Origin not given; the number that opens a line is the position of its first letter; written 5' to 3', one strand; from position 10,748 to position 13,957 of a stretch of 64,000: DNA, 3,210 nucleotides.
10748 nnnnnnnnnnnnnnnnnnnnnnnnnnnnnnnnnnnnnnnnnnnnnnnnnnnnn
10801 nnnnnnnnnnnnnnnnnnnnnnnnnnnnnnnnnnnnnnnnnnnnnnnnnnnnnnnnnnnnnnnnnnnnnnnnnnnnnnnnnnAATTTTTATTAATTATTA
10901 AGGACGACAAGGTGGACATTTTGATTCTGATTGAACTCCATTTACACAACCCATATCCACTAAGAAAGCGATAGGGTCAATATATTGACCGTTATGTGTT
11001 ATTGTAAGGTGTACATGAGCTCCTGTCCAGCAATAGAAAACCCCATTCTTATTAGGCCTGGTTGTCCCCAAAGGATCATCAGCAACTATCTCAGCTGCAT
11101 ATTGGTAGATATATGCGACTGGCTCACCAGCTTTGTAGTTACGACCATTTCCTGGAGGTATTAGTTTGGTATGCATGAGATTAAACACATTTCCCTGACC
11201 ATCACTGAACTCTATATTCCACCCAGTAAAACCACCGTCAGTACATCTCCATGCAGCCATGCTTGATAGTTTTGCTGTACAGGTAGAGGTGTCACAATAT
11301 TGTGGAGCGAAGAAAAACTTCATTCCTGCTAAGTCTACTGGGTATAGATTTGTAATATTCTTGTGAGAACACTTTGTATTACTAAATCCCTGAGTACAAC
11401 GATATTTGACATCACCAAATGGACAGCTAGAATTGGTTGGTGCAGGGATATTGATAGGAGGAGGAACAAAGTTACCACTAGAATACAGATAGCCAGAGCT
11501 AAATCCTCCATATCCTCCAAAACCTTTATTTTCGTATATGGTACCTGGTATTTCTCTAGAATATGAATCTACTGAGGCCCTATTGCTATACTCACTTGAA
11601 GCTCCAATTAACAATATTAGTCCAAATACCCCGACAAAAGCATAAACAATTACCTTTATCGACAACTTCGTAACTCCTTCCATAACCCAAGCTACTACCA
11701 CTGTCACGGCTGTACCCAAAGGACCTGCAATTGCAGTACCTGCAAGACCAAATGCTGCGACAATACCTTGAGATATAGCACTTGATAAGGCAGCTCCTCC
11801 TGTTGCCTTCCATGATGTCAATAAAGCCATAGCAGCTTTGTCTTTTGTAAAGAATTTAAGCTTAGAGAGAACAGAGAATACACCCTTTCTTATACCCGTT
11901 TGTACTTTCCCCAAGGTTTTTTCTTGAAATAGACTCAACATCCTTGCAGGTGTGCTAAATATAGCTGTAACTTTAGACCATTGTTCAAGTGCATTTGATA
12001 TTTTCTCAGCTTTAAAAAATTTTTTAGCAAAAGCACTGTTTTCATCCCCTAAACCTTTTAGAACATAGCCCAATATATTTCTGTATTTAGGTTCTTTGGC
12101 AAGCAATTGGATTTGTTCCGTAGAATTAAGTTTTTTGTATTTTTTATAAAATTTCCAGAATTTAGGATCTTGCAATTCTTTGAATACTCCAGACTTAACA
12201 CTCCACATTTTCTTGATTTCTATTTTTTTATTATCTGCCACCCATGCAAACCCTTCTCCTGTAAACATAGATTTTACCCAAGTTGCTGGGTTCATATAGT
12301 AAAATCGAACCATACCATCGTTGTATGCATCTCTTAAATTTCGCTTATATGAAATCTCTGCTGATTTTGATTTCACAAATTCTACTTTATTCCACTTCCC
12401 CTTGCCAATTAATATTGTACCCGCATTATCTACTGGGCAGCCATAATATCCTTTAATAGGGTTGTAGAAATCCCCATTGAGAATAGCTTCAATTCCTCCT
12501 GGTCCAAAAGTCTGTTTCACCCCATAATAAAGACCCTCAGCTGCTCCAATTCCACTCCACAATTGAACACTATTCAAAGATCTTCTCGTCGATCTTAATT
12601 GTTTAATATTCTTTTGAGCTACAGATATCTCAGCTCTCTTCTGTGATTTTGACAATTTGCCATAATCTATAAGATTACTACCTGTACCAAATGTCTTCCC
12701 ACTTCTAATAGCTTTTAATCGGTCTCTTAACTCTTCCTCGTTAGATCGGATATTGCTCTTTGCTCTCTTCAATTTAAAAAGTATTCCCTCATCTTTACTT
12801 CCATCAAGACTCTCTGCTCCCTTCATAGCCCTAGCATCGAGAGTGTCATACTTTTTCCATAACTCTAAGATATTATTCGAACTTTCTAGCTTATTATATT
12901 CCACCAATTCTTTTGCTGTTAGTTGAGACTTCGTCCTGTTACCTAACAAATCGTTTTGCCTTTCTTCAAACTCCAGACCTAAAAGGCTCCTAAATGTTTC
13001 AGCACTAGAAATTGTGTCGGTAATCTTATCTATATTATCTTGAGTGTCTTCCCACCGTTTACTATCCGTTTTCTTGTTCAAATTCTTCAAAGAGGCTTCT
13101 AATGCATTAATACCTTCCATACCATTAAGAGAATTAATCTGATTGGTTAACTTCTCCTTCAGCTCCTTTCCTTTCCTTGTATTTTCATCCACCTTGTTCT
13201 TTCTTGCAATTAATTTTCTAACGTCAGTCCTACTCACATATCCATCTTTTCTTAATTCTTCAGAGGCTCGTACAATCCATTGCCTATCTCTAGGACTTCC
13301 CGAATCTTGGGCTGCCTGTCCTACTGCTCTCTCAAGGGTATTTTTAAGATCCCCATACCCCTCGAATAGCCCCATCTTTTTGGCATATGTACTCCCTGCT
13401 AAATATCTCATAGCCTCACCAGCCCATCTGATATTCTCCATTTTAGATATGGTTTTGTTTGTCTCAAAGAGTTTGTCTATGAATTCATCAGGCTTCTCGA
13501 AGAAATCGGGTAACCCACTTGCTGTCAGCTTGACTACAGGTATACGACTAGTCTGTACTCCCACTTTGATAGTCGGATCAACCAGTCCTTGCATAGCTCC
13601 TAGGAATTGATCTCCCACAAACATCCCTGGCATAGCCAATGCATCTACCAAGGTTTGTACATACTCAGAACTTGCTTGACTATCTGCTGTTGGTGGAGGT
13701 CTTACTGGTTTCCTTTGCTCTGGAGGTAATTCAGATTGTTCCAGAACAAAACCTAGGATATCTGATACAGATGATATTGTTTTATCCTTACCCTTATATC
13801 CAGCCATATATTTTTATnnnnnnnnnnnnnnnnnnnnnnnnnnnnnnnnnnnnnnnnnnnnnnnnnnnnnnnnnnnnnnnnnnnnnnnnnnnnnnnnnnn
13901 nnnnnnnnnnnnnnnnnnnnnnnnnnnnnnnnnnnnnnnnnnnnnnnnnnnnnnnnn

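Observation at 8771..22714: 14-kb minus-strand block of exclusively secreted/membrane proteins: candidate envelope-spanning apparatus (T4SS-like or host-attachment machinery)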

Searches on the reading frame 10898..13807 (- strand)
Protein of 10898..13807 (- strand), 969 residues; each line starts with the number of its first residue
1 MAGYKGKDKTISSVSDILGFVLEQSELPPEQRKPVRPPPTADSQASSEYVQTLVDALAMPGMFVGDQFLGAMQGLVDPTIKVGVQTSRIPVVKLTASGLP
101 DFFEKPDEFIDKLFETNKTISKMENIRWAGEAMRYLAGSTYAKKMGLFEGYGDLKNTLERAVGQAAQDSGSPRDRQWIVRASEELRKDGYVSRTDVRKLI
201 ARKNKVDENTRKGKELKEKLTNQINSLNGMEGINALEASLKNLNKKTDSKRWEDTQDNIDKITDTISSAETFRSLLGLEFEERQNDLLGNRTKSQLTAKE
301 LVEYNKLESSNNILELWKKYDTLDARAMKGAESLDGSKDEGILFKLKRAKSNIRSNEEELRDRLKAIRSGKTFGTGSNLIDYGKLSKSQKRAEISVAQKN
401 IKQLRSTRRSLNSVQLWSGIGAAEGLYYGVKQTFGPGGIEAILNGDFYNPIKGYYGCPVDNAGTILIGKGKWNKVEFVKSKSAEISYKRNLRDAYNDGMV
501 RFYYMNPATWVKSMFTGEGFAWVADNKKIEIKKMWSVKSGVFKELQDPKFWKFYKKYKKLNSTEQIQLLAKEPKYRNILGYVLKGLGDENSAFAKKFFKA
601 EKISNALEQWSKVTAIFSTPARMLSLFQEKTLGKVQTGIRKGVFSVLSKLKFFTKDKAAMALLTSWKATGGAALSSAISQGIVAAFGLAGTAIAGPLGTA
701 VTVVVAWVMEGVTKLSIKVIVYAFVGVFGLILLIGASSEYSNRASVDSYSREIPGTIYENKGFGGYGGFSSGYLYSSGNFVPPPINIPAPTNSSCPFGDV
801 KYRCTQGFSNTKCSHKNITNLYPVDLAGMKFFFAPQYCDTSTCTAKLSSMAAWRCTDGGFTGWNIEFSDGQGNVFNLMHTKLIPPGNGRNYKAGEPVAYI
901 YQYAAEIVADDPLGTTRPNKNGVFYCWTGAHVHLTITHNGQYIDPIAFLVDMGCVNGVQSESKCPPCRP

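Call 7: search_protein_families(library=pfam, proteins=[window:10898-13807:-], max_evalue=0.1)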
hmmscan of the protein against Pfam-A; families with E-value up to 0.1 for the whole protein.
window:10898-13807:- (969 aa): 0 families

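Call 11: search_protein_families(library=ncbifam, proteins=[window:10898-13807:-], max_evalue=0.1)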
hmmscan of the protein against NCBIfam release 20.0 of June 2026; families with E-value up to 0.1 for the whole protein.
window:10898-13807:- (969 aa): 2 families
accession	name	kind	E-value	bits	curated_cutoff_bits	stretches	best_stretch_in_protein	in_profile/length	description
NF052504.1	sll1863_fam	domain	0.03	14.5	35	0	213-269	31-84/93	sll1863 family stress response protein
NF038036.1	TCP11_Legionella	equivalog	0.075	11.1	200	0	217-255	259-297/927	TCP11-related protein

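Call 12: search_protein_families(library=phrogs, proteins=[window:10898-13807:-], max_evalue=0.1)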
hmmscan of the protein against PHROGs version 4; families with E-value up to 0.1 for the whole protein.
window:10898-13807:- (969 aa): 0 families

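Call 15: find_homologous_proteins(query=window:10898-13807:-)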
Query window:10898-13807:- (969 aa): 13 proteins with E <= 0.001 among 8000 candidates.
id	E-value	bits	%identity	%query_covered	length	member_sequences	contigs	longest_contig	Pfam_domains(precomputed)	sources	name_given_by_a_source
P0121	0.0e+0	2218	100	100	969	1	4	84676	-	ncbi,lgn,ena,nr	ncbi:hypothetical protein K8R20_02910 [bacterium]|nr:hypothetical protein [bacterium]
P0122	0.0e+0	1278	59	100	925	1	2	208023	-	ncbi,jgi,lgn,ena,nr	ncbi:hypothetical protein K8R14_00810 [bacterium]|nr:hypothetical protein [bacterium]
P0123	0.0e+0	1185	55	100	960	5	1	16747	-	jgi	-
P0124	1.6e-222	759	42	99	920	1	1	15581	-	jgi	jgi:hypothetical protein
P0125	9.1e-199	681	40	99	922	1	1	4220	-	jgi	jgi:hypothetical protein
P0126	7.7e-198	678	40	99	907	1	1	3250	-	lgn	-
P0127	9.2e-197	674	40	99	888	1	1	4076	-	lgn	-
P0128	7.8e-194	664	41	99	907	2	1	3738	-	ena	-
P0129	1.1e-186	641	39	99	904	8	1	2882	-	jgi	jgi:hypothetical protein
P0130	7.5e-177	608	43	78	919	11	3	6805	PF13035.11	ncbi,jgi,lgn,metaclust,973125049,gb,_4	metaclust:\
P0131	1.9e-175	604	43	79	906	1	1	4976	-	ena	-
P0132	7.0e-166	572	38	99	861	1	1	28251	-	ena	-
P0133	1.3e-153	531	36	99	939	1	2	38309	-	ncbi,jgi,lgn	-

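Call 30: find_homologous_proteins(query=A2)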
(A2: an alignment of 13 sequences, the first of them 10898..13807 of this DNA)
Query A2 (13 sequences) (969 aa, profile of the alignment): 13 proteins with E <= 0.001 among 8000 candidates.
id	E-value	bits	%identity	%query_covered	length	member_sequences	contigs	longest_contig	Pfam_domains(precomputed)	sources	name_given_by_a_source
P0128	0.0e+0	1448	41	99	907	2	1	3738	-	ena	-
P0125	0.0e+0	1442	40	99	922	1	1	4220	-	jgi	jgi:hypothetical protein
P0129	0.0e+0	1440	39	99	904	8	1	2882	-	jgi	jgi:hypothetical protein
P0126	0.0e+0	1424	40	99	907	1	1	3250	-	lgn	-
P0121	0.0e+0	1368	100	100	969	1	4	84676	-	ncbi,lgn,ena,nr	ncbi:hypothetical protein K8R20_02910 [bacterium]|nr:hypothetical protein [bacterium]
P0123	0.0e+0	1354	55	100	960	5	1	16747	-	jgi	-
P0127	0.0e+0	1342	40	99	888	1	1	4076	-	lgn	-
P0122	0.0e+0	1333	59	100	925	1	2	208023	-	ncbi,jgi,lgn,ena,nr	ncbi:hypothetical protein K8R14_00810 [bacterium]|nr:hypothetical protein [bacterium]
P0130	0.0e+0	1299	43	78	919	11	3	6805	PF13035.11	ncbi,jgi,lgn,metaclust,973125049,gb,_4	metaclust:\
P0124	0.0e+0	1295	42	99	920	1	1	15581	-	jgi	jgi:hypothetical protein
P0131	0.0e+0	1269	43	79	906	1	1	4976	-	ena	-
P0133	0.0e+0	1222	36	99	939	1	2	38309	-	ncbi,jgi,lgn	-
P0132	0.0e+0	1124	38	99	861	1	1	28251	-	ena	-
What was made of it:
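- Tried and rejected: It returned the same 13 proteins, so that search was wasted (call 30).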

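Call 36: search_solved_structures(query=A2, max_evalue=10, show_alignments=3)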
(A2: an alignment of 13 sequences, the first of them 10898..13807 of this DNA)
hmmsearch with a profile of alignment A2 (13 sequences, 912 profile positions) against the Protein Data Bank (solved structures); distinct sequences matched with E-value up to 10: 1.
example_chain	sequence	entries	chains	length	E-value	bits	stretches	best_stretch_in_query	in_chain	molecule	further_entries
7sqk_E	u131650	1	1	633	4.9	8.3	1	179-285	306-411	HAUS augmin-like complex subunit 5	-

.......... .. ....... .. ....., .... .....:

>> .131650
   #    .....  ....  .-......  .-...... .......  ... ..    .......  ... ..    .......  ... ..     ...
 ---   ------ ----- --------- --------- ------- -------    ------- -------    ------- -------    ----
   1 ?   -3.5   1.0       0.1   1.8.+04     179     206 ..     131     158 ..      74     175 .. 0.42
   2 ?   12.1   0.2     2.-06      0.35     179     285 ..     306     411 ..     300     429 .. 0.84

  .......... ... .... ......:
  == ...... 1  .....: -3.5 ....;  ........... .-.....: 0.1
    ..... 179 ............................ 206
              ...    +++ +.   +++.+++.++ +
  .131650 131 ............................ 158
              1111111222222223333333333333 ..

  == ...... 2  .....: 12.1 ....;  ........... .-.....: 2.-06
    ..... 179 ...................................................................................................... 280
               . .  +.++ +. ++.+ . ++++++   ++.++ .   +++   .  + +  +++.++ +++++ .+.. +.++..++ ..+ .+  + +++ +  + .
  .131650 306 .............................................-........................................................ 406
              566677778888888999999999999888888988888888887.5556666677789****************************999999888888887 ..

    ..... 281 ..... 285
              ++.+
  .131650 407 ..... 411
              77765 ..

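Call 56: predict_structure(alignment_id=A2)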
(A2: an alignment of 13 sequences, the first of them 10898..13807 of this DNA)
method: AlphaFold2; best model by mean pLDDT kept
length: 969 residues; sequences in the alignment: 13
mean_pLDDT: 59.6   pTM: 0.32
mean pLDDT of the five models: 59.6, 58.8, 52.7, 52.0, 51.7
residues with pLDDT >= 90: 5; 70-90: 387; 50-70: 209; < 50: 368
segments of 3 or more residues with pLDDT < 50: 1-19, 24-107, 113-133, 169-171, 319-343, 413-447, 453-456, 468-470, 483-490, 626-643, 650-653, 669-791, 809-812, 838-842
pLDDT, mean of each block of 10 residues (from residue 1): 36 44 47 42 37 38 32 33 33 44 45 41 38 52 65 77 62 65 80 73 78 74 70 76 78 78 69 81 83 77 75 57 37 41 51 76 85 70 80 77 63 44 38 36 47 50 55 66 47 60 59 65 83 77 84 88 84 85 81 85 84 68 49 40 50 53 56 45 34 27 26 26 27 26 32 31 31 24 38 62 64 52 80 65 69 79 84 85 71 80 85 78 67 84 81 73 62
secondary structure, 60 per line:
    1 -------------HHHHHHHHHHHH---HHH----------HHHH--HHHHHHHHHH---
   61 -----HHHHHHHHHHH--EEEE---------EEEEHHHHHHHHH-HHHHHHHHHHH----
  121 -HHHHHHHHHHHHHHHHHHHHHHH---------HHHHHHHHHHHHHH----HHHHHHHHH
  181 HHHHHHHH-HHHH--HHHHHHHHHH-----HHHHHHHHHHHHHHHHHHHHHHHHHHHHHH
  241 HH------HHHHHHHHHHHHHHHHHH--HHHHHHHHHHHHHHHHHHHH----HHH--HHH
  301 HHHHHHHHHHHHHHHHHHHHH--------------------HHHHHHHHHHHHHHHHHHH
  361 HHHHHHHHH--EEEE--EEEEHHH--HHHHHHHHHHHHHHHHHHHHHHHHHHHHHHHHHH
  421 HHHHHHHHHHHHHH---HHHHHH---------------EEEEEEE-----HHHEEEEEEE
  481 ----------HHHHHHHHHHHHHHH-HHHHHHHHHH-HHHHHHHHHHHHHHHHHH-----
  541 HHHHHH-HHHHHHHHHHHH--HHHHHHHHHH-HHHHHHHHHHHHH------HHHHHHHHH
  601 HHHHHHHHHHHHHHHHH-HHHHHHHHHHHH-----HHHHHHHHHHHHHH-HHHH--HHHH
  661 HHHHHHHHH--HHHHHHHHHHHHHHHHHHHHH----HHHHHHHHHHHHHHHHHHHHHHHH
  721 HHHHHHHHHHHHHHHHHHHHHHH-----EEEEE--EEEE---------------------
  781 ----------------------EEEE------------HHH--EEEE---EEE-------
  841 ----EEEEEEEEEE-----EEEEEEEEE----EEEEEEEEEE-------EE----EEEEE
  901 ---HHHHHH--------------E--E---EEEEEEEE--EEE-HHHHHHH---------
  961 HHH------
elements in order (helices of 4 or more, strands of 3 or more residues): H14-25 H42-45 H48-57 H66-76 E79-82 E92-95 H96-104 H106-116 H122-144 H154-167 H172-188 H190-193 H196-205 H211-242 H249-266 H269-288 H298-321 H342-369 E372-375 E378-381 H387-434 H438-443 E459-465 E474-480 H491-505 H507-516 H518-535 H541-546 H548-559 H562-571 H573-585 H592-617 H619-630 H636-649 H651-654 H657-669 H672-692 H697-743 E749-753 E756-759 E803-806 E824-827 E831-833 E845-854 E860-868 E873-882 E896-900 H904-909 E931-938 E941-943 H945-951

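Call 66: fold_search(model_id=the predicted structure, library=pdb)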
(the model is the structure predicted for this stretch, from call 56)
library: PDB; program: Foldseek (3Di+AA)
matches with E <= 10: 249; with E <= 0.001: 0
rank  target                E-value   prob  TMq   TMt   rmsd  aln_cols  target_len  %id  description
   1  3uz0_B                9.5e-03  1.00  0.10  0.57   5.9       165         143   12  Crystal Structure of SpoIIIAH and SpoIIQ Complex (released 2012-03-21)
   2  6ue4_A                1.2e-02  1.00  0.10  0.26   5.8       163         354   12  ShyA Endopeptidase from Vibrio cholerae (Closed form) (released 2020-05-27)
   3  3tuf_B                1.4e-02  1.00  0.10  0.52   6.4       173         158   13  Structure of the SpoIIQ-SpoIIIAH pore forming complex. (released 2012-03-14)
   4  5j1m_C                1.6e-02  1.00  0.09  0.47   8.0       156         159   17  Crystal structure of Csd1-Csd2 dimer II (released 2016-10-19)
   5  9gy1                  1.6e-02  1.00  0.11  0.60   6.0       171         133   15  High resolution crystal structure of StM23 peptidoglycan hydrolase (released 2025-06-04)
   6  5j1l_A                2.0e-02  1.00  0.09  0.45   9.6       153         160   16  Crystal structure of Csd1-Csd2 dimer I (released 2016-10-19)
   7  5j1l_C                2.4e-02  1.00  0.11  0.49   6.1       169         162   16  Crystal structure of Csd1-Csd2 dimer I (released 2016-10-19)
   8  6u2a                  2.8e-02  1.00  0.10  0.26   4.5       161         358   12  ShyA endopeptidase from Vibrio cholera (open form) (released 2020-05-27)
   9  6jmy                  2.8e-02  1.00  0.10  0.32   7.2       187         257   18  Structure of wild type closed form of peptidoglycan peptidase (released 2020-01-15)
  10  9k2v_A                3.1e-02  0.38  0.10  0.10  39.6       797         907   12  Cyanophage A4 pre-ejectosome (released 2025-04-09)
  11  6jmx                  3.2e-02  0.99  0.08  0.27  10.2       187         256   18  Structure of open form of peptidoglycan peptidase (released 2020-01-15)
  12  6jn7_A                3.3e-02  1.00  0.08  0.27   6.3       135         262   15  Structure of H216A mutant closed form peptidoglycan peptidase (released 2020-01-15)
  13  6smk_E                3.5e-02  1.00  0.09  0.56   5.5       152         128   15  Crystal structure of catalytic domain A109H mutant of prophage-encoded M23 protein EnpA from Enterococcus faecalis. (released 2020-09-09)
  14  6jmz                  3.5e-02  1.00  0.07  0.25  10.1       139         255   18  Structure of H247A mutant open form peptidoglycan peptidase (released 2020-01-15)
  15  6ue4_B                5.4e-02  1.00  0.10  0.26   5.4       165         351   13  ShyA Endopeptidase from Vibrio cholerae (Closed form) (released 2020-05-27)
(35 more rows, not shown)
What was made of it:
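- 10898..13807 (-): 969-aa protein: N-terminal helical region of about 660 aa with no signal peptide (inferred cytoplasmic), 2-3 TM helices at about 672-739, and a C-terminal Cys-rich M23/LytM metallopeptidase domain at about 790-969 (inferred external). Foldseek on the model: about 30 top hits are M23/LytM (call 66).
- On Peptidase M23 / LytM domain: Foldseek's top hits (about 30) are M23/LytM at prob about 1 (call 66).
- Coiled-coil-plus-LytM proteins such as EnvC and DipM act in division, and they appear among the Foldseek hits (call 66). One weak Foldseek hit is to a cyanophage pre-ejectosome protein (prob 0.38, call 66).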
